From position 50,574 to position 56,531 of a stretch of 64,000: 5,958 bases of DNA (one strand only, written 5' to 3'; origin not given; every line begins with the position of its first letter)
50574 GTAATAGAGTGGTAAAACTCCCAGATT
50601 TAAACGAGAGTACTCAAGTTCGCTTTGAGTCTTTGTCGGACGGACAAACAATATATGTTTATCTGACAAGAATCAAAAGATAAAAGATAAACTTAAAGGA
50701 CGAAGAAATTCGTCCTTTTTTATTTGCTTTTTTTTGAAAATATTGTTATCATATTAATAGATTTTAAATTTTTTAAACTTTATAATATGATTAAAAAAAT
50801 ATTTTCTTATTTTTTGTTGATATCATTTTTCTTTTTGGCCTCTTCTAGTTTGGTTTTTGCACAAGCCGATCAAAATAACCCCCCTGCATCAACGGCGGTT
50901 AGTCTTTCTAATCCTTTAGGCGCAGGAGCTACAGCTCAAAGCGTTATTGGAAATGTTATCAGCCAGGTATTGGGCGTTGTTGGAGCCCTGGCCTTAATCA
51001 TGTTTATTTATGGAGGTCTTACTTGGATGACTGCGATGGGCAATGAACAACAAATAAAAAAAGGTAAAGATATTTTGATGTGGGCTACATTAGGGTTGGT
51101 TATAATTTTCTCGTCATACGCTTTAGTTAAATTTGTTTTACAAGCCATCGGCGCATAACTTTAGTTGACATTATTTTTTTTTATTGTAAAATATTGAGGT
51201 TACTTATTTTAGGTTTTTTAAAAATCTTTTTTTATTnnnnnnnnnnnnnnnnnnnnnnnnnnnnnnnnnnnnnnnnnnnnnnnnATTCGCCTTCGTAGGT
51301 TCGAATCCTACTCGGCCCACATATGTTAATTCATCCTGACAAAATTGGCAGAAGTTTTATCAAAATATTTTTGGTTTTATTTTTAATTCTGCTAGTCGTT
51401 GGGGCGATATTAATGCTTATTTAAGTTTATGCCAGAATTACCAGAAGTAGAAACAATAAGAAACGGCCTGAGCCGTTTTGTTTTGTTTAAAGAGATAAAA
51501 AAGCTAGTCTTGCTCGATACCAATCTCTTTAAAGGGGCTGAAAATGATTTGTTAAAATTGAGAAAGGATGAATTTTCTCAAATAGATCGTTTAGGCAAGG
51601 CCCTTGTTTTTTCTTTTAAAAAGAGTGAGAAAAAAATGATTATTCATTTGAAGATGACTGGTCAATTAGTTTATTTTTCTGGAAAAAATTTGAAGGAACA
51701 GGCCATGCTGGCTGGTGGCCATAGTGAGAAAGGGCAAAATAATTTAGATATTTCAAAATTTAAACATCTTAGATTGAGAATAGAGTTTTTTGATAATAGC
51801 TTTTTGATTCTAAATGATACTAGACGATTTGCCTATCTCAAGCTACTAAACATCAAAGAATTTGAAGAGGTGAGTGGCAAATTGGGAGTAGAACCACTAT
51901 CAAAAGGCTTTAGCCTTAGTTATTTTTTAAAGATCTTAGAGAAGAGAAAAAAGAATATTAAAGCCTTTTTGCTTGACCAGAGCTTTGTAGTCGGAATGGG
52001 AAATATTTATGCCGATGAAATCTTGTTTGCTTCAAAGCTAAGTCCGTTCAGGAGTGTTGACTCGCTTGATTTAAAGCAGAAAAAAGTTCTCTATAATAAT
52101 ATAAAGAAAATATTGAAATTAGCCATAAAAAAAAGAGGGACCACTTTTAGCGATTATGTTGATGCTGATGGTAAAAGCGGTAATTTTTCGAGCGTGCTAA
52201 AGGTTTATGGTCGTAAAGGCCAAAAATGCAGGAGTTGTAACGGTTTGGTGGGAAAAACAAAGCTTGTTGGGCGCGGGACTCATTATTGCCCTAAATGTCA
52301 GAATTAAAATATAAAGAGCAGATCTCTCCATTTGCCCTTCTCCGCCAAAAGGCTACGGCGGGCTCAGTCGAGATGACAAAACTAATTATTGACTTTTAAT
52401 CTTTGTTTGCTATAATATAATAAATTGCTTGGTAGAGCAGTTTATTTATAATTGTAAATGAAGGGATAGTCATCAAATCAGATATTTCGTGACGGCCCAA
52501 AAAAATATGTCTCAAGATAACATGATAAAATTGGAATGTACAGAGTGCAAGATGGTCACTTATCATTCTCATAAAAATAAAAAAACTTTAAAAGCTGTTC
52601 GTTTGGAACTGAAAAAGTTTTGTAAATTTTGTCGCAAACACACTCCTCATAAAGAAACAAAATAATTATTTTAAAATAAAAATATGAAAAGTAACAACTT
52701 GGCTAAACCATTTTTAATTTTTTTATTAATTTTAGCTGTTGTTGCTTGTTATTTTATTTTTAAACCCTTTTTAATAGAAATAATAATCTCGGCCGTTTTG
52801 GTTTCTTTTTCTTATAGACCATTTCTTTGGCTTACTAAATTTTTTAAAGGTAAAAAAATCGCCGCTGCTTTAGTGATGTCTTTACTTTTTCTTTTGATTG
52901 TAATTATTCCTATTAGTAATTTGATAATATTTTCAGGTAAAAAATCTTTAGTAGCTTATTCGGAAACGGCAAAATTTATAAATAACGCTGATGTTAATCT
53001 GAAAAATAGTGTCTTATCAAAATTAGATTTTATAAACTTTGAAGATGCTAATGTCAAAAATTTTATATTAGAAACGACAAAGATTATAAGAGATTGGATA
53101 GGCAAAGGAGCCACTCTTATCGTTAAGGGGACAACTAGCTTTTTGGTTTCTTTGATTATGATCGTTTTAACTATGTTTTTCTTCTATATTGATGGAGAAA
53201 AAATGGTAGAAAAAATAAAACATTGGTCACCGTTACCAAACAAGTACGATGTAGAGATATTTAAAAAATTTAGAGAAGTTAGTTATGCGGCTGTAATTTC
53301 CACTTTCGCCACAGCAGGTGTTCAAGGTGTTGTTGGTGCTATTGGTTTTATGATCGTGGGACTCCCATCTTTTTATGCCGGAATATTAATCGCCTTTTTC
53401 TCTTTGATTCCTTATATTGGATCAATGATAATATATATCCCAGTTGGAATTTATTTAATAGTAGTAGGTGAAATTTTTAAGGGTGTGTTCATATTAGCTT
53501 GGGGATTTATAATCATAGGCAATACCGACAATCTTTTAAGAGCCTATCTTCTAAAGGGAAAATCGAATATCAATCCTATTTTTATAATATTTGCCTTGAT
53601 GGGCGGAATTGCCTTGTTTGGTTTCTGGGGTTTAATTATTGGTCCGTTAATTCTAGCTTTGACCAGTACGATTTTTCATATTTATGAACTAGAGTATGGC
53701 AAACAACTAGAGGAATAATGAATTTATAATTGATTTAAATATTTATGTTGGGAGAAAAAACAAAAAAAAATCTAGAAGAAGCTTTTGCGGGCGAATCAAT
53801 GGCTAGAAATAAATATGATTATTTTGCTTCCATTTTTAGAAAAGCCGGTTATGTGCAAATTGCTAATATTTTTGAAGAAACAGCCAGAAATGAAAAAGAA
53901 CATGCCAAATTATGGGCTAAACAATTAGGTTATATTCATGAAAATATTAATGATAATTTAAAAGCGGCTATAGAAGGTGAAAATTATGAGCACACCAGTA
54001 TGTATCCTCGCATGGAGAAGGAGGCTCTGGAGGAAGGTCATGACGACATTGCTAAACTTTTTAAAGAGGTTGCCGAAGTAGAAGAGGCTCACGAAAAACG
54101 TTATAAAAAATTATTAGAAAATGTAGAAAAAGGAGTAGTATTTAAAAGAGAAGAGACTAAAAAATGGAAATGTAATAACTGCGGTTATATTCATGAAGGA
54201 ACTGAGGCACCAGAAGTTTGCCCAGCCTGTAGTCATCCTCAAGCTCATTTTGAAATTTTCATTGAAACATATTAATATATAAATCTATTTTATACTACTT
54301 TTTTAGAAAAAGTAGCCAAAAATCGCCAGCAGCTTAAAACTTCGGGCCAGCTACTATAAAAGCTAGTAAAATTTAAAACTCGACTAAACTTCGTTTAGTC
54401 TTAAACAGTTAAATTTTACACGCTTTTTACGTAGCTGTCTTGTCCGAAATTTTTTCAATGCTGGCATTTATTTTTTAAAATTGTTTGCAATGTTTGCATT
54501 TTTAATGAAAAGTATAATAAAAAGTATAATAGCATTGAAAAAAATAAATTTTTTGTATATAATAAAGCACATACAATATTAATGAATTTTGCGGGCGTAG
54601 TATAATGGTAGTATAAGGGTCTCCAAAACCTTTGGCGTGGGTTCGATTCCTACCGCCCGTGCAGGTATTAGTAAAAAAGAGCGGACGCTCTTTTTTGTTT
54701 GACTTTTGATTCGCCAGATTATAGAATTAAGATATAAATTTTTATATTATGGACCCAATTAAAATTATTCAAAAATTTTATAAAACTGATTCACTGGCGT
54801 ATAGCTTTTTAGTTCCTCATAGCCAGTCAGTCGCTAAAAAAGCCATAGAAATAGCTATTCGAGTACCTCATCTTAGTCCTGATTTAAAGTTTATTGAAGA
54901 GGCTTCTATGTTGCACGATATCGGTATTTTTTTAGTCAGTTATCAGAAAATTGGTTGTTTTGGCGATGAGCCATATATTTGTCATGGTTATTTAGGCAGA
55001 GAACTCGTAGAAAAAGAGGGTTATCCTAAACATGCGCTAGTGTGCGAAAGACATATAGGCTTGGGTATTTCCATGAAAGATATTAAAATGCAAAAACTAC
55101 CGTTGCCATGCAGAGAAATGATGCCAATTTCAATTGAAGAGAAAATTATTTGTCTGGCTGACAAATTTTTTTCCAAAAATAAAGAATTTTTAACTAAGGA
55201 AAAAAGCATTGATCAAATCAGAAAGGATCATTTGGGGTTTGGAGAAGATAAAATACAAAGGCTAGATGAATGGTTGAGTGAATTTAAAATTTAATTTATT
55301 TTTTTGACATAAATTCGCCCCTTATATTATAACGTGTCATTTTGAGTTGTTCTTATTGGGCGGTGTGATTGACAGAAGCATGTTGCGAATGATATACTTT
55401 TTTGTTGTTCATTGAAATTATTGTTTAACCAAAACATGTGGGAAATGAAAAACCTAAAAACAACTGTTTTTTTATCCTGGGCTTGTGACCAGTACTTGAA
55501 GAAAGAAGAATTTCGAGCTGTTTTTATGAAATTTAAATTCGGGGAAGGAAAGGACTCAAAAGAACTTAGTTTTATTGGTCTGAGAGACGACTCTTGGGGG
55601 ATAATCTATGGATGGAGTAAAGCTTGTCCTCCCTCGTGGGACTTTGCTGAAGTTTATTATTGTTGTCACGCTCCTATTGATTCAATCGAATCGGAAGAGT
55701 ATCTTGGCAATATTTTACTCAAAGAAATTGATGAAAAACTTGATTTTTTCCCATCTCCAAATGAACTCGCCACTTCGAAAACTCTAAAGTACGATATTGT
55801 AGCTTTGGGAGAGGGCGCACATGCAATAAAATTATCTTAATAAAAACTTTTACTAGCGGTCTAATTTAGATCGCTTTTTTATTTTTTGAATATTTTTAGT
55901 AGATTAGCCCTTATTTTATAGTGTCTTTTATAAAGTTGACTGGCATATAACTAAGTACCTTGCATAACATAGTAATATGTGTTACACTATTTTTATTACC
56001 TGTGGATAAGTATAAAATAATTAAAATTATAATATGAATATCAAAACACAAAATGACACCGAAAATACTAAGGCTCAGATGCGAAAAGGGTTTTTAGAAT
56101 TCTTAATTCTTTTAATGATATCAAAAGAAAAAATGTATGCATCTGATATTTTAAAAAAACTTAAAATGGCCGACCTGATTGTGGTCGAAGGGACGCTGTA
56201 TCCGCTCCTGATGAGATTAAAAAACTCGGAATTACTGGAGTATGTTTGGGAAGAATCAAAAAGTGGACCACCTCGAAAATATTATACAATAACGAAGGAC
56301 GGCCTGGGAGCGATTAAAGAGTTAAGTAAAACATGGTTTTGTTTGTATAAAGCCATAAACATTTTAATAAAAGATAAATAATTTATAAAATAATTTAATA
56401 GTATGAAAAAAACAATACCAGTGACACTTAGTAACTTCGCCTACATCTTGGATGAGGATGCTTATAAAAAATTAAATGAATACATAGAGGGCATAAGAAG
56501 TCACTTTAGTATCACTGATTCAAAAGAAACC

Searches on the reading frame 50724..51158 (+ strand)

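Call 71: search_protein_families(library=pfam, proteins=[window:50724-51158:+], max_evalue=0.001)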
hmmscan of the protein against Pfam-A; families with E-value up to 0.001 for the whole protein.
window:50724-51158:+ (144 aa): 2 families
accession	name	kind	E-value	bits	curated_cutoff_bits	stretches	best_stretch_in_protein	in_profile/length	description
PF18895.5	T4SS_pilin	-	1.3e-09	38.5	26.6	1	70-138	4-71/71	Type IV secretion system pilin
PF04956.18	TrbC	-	7.8e-06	26.5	27.9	1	27-137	11-97/98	TrbC/VIRB2 pilin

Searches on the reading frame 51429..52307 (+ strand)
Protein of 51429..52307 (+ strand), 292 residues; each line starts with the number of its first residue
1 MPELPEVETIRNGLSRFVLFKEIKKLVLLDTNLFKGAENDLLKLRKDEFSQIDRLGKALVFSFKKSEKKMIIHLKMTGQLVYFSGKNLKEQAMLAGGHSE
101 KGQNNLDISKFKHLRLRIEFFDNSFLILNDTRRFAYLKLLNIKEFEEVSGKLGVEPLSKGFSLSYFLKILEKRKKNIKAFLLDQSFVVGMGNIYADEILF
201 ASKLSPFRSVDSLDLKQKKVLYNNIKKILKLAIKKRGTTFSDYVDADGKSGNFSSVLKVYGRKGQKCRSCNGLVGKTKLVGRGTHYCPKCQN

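Call 71: search_protein_families(library=pfam, proteins=[window:51429-52307:+], max_evalue=0.001)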
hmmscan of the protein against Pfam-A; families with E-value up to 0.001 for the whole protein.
window:51429-52307:+ (292 aa): 3 families
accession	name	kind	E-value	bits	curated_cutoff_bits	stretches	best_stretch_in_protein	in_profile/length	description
PF06831.19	H2TH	-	1.4e-27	96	34.7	1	152-240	1-89/93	Formamidopyrimidine-DNA glycosylase H2TH domain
PF01149.29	Fapy_DNA_glyco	-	1.7e-21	77.5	25.5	1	1-136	1-116/117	Formamidopyrimidine-DNA glycosylase N-terminal domain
PF06827.20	zf-FPG_IleRS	-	9.4e-05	22.6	21.3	1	264-291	1-28/30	Zinc finger found in FPG and IleRS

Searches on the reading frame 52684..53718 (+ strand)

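Call 71: search_protein_families(library=pfam, proteins=[window:52684-53718:+], max_evalue=0.001)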
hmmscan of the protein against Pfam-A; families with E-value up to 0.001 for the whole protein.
window:52684-53718:+ (344 aa): 1 family
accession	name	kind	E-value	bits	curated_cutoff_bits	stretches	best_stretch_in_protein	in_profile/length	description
PF01594.21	AI-2E_transport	-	5.2e-46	157.8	34.3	1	11-334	3-326/327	AI-2E family transporter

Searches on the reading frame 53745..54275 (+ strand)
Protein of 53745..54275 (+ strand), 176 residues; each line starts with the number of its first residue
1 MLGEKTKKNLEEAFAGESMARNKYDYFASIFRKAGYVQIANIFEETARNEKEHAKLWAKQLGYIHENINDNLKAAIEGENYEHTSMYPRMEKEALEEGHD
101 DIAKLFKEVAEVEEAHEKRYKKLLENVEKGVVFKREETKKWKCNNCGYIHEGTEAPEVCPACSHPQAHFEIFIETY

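Call 71: search_protein_families(library=pfam, proteins=[window:53745-54275:+], max_evalue=0.001)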
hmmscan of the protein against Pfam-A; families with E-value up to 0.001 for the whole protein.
window:53745-54275:+ (176 aa): 4 families
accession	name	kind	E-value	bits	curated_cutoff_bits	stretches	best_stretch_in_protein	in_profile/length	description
PF02915.23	Rubrerythrin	-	1.8e-26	93.6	22.8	1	8-124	1-137/137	Rubrerythrin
PF21349.2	RUBY_RBDX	-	5.9e-16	58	26.5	1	141-170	1-30/30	Rubrerythrin, rubredoxin-like domain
PF00210.30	Ferritin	-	1.1e-05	25.8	24.5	1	8-128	2-140/142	Ferritin-like domain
PF23458.2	DUF7130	-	2.7e-05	24.4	35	1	109-171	24-85/89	Domain of unknown function (DUF7130)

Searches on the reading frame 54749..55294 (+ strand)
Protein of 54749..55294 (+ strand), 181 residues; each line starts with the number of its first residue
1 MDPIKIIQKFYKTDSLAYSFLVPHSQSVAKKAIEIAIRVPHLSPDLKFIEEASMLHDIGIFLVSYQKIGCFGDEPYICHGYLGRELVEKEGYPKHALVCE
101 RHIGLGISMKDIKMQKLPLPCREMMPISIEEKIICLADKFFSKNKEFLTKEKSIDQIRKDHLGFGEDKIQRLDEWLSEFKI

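Call 71: search_protein_families(library=pfam, proteins=[window:54749-55294:+], max_evalue=0.001)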
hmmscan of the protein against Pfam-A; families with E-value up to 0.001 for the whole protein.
window:54749-55294:+ (181 aa): 1 family
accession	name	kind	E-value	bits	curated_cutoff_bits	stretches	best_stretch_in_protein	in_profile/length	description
PF01966.28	HD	-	3.5e-08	34.2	22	1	24-140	4-113/116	HD domain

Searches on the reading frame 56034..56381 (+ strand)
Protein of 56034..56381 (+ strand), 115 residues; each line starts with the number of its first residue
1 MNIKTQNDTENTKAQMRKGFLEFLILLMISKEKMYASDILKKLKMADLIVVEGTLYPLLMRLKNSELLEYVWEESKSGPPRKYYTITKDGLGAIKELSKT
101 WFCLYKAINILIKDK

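Call 71: search_protein_families(library=pfam, proteins=[window:56034-56381:+], max_evalue=0.001)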
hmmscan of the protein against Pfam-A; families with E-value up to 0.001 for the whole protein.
window:56034-56381:+ (115 aa): 1 family
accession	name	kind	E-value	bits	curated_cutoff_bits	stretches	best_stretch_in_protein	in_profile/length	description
PF03551.20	PadR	-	1.9e-16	60.2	27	1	25-93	1-72/75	Transcriptional regulator PadR-like family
